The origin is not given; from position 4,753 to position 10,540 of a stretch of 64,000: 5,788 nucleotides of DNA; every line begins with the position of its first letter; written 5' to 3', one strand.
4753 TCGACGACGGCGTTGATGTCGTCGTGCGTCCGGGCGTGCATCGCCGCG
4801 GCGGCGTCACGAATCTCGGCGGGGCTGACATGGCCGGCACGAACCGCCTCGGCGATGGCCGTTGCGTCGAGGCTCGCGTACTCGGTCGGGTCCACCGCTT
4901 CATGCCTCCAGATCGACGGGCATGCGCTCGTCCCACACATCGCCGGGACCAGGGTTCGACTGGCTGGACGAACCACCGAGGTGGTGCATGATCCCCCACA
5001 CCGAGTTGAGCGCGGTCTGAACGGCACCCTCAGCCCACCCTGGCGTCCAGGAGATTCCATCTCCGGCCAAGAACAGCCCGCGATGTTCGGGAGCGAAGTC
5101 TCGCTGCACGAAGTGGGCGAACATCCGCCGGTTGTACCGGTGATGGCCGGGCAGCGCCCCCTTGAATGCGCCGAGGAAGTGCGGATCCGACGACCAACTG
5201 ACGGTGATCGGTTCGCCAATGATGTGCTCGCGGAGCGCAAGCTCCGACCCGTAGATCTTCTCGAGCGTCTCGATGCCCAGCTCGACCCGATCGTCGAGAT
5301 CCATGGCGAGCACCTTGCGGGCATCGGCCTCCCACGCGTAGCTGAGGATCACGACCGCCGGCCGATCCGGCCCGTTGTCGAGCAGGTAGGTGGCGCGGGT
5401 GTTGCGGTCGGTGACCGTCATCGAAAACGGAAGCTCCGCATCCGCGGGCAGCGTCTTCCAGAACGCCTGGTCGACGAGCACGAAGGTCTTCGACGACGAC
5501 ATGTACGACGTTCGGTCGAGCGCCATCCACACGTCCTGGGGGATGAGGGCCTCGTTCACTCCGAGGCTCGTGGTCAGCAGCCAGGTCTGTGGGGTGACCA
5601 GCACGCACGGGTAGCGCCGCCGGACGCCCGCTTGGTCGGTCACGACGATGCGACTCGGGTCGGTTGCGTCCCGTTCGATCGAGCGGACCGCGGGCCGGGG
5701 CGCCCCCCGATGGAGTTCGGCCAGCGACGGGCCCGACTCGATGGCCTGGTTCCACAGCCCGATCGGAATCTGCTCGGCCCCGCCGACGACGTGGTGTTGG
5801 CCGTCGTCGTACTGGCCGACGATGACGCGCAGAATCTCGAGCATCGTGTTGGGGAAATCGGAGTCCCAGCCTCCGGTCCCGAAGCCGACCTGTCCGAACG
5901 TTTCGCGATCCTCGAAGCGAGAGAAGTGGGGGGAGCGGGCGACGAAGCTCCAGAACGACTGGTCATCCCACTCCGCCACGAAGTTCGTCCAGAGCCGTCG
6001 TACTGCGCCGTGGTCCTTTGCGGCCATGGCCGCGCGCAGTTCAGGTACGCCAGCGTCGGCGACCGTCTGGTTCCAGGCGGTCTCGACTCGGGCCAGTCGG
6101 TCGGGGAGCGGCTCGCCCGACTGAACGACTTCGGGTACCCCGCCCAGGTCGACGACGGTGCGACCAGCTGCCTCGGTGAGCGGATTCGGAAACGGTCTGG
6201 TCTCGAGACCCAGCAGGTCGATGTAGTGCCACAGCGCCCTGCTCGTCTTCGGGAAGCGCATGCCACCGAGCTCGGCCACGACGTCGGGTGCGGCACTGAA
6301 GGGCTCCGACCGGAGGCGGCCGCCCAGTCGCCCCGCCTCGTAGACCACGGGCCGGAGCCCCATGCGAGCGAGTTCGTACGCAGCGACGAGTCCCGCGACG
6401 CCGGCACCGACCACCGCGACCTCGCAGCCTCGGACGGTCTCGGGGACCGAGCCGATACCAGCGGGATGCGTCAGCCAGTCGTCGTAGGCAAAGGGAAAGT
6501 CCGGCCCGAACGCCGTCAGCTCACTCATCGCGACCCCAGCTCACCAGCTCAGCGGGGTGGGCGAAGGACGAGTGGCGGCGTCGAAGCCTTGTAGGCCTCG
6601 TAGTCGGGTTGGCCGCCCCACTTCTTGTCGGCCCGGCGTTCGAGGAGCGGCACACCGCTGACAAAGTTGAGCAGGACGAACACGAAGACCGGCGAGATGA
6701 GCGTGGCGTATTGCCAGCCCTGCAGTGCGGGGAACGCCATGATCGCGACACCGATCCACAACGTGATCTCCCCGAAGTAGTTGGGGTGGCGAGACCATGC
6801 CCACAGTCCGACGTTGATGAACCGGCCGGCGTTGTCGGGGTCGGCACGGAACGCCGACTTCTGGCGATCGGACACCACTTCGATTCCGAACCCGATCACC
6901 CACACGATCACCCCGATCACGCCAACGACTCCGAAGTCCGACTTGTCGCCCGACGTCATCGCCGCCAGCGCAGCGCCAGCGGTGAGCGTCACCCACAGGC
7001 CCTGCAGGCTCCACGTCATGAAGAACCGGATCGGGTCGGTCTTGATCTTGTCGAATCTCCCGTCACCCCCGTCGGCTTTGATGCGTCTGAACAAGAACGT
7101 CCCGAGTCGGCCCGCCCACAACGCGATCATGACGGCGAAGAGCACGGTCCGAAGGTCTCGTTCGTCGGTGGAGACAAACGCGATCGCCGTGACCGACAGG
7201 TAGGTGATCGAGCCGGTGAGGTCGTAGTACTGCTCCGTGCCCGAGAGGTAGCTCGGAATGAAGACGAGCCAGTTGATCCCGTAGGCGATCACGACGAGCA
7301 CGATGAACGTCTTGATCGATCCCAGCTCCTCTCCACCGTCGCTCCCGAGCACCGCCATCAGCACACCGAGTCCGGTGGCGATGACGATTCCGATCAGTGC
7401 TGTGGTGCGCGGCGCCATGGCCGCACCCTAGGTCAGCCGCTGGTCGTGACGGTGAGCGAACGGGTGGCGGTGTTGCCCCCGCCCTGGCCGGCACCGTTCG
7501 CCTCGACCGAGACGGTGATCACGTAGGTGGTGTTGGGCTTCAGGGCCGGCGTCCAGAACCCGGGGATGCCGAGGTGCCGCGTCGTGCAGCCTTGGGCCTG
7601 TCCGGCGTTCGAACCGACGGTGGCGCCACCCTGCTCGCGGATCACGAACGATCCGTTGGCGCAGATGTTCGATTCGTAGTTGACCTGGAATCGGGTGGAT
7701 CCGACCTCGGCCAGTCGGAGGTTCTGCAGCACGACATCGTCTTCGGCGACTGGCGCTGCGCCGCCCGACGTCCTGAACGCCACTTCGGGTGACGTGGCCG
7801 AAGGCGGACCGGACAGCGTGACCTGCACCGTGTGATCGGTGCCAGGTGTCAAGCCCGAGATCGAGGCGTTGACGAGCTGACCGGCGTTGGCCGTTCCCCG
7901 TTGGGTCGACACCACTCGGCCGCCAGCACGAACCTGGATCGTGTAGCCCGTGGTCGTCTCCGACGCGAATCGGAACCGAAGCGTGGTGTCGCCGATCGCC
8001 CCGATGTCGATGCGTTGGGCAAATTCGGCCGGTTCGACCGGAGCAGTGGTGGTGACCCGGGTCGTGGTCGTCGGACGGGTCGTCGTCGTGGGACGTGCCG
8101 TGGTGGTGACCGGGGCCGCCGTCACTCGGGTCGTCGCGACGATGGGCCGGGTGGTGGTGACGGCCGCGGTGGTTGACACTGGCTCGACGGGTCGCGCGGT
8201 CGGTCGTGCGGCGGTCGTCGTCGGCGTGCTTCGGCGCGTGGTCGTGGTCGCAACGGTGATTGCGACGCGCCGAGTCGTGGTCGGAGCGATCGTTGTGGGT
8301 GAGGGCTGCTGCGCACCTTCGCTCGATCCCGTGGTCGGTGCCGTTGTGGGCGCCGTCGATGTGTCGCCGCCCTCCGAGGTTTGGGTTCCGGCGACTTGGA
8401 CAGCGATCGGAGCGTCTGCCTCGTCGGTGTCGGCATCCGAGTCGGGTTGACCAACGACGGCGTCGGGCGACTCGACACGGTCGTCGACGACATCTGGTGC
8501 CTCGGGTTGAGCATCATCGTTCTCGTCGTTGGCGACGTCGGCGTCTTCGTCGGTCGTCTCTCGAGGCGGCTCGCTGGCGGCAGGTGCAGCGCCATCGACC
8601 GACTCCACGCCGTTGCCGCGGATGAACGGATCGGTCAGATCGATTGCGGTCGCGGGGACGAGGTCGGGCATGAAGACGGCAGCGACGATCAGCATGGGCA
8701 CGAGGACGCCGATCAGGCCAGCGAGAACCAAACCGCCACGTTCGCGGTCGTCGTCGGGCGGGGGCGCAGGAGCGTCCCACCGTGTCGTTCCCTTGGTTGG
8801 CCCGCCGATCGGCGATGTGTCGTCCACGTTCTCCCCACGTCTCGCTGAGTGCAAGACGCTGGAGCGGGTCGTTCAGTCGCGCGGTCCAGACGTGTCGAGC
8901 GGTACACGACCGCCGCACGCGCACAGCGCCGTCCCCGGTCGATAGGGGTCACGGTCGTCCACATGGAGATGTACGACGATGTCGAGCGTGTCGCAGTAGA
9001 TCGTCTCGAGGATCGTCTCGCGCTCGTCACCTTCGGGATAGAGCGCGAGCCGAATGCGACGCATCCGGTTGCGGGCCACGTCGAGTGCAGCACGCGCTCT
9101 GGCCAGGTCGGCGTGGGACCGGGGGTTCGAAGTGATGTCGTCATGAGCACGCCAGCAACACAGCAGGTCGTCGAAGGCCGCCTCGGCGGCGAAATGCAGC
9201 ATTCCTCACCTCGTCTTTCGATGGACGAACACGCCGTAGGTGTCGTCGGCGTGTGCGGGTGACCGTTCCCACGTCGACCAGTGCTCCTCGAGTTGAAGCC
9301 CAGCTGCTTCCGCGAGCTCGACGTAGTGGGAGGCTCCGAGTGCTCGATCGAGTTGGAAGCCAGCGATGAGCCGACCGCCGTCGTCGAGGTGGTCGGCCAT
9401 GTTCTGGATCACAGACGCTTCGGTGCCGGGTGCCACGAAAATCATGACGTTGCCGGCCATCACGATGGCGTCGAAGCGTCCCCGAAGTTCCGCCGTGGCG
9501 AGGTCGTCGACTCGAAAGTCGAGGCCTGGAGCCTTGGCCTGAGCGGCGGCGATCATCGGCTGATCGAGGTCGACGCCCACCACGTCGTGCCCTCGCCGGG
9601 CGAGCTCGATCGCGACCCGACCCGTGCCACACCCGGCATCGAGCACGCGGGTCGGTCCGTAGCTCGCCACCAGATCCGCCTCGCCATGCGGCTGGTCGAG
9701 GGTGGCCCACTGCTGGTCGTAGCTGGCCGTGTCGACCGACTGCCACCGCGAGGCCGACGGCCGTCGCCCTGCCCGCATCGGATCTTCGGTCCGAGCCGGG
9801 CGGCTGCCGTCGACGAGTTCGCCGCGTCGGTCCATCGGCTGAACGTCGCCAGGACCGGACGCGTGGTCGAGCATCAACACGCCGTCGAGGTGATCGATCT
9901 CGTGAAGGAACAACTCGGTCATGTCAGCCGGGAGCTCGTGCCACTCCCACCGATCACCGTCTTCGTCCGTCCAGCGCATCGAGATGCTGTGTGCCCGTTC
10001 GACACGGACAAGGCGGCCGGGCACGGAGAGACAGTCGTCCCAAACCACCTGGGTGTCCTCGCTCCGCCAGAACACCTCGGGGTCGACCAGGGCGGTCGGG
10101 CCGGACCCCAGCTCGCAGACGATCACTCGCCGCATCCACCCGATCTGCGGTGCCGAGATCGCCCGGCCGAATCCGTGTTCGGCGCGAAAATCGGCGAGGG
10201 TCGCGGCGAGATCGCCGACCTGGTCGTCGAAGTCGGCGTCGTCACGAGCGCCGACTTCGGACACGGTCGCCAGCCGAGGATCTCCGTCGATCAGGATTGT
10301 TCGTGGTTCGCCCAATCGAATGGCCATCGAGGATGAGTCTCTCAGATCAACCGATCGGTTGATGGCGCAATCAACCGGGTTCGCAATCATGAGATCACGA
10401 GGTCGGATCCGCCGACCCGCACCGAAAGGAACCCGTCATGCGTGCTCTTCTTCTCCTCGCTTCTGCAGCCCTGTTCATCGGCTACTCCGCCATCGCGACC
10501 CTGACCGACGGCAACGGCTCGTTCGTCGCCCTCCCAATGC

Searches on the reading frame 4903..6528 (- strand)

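Call 72: search_protein_families(library=pfam, proteins=[window:4903-6528:-])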
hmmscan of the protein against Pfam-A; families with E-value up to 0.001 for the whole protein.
window:4903-6528:- (542 aa): 6 families
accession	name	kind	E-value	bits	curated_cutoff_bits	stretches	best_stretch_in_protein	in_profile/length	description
PF01593.30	Amino_oxidase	-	1.1e-45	157.2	19.8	1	44-510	1-439/443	Flavin containing amine oxidoreductase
PF13450.12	NAD_binding_8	-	3.1e-11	43.8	21.9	1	39-104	1-66/68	NAD(P)-binding Rossmann-like domain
PF01266.30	DAO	-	4.5e-06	26.9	27.9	1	37-69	2-35/353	FAD dependent oxidoreductase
PF00890.30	FAD_binding_2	-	0.00015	21.5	20.4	1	37-67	2-32/414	FAD binding domain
PF01134.28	GIDA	-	0.00083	19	22.1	1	37-62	2-27/391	Glucose inhibited division protein A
PF07992.20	Pyr_redox_2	-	0.00084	19.3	26.1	0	36-67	2-33/291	Pyridine nucleotide-disulphide oxidoreductase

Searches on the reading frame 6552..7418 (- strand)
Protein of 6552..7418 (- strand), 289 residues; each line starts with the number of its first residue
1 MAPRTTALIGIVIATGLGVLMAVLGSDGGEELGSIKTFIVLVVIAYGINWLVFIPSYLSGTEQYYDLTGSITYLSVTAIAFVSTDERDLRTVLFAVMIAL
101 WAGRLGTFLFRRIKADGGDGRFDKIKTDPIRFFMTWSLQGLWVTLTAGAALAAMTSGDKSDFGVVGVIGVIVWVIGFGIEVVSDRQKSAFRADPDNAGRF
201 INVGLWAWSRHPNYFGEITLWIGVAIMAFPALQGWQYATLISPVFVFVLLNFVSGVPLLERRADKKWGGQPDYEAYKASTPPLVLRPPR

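Call 72: search_protein_families(library=pfam, proteins=[window:6552-7418:-])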
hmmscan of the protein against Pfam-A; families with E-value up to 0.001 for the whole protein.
window:6552-7418:- (289 aa): 3 families
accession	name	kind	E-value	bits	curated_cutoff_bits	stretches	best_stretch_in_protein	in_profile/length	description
PF06966.17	DUF1295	-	4.1e-63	213.4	20.4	1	53-280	2-235/235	Protein of unknown function (DUF1295)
PF02544.21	Steroid_dh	-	1.1e-08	35.6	22.6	1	166-240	42-115/150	3-oxo-5-alpha-steroid 4-dehydrogenase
PF04140.19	ICMT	-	8.7e-06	26.5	24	1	198-249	33-81/95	Isoprenylcysteine carboxyl methyltransferase (ICMT) family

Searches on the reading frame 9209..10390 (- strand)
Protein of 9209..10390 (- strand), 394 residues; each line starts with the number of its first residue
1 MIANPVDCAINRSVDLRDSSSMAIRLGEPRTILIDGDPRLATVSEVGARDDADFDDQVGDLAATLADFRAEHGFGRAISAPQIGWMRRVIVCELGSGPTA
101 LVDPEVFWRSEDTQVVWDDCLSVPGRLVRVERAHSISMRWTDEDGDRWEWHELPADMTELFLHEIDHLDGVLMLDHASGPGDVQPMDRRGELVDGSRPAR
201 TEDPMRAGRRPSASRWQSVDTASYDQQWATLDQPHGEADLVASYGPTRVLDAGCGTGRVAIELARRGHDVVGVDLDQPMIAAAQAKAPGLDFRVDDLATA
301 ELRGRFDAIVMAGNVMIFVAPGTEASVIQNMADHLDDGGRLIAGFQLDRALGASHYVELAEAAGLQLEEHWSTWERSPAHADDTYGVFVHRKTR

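Call 72: search_protein_families(library=pfam, proteins=[window:9209-10390:-])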
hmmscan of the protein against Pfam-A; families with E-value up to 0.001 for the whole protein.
window:9209-10390:- (394 aa): 9 families
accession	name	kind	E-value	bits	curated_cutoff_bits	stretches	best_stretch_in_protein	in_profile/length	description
PF01327.26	Pep_deformylase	-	8.2e-29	100.6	22.8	1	30-179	2-152/156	Polypeptide deformylase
PF13649.12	Methyltransf_25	-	3.1e-18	66.7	27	1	249-339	1-97/97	Methyltransferase domain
PF08241.18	Methyltransf_11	-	1e-12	49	21.2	1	250-342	1-94/95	Methyltransferase domain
PF08242.18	Methyltransf_12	-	1.2e-12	48.8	30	1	250-341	1-98/98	Methyltransferase domain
PF03848.20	TehB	-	2.7e-10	40.4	20.4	1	239-340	24-129/193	Tellurite resistance protein TehB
PF13489.12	Methyltransf_23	-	7.7e-10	39.2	27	1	246-342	23-115/164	Methyltransferase domain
PF13847.12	Methyltransf_31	-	8.7e-10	38.9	27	1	247-343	5-109/145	Methyltransferase domain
PF01739.24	CheR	-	5.5e-07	29.6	27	1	292-344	122-174/195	CheR methyltransferase, SAM binding domain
PF05175.20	MTS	-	0.00017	21.7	23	1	248-341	34-136/170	Methyltransferase small domain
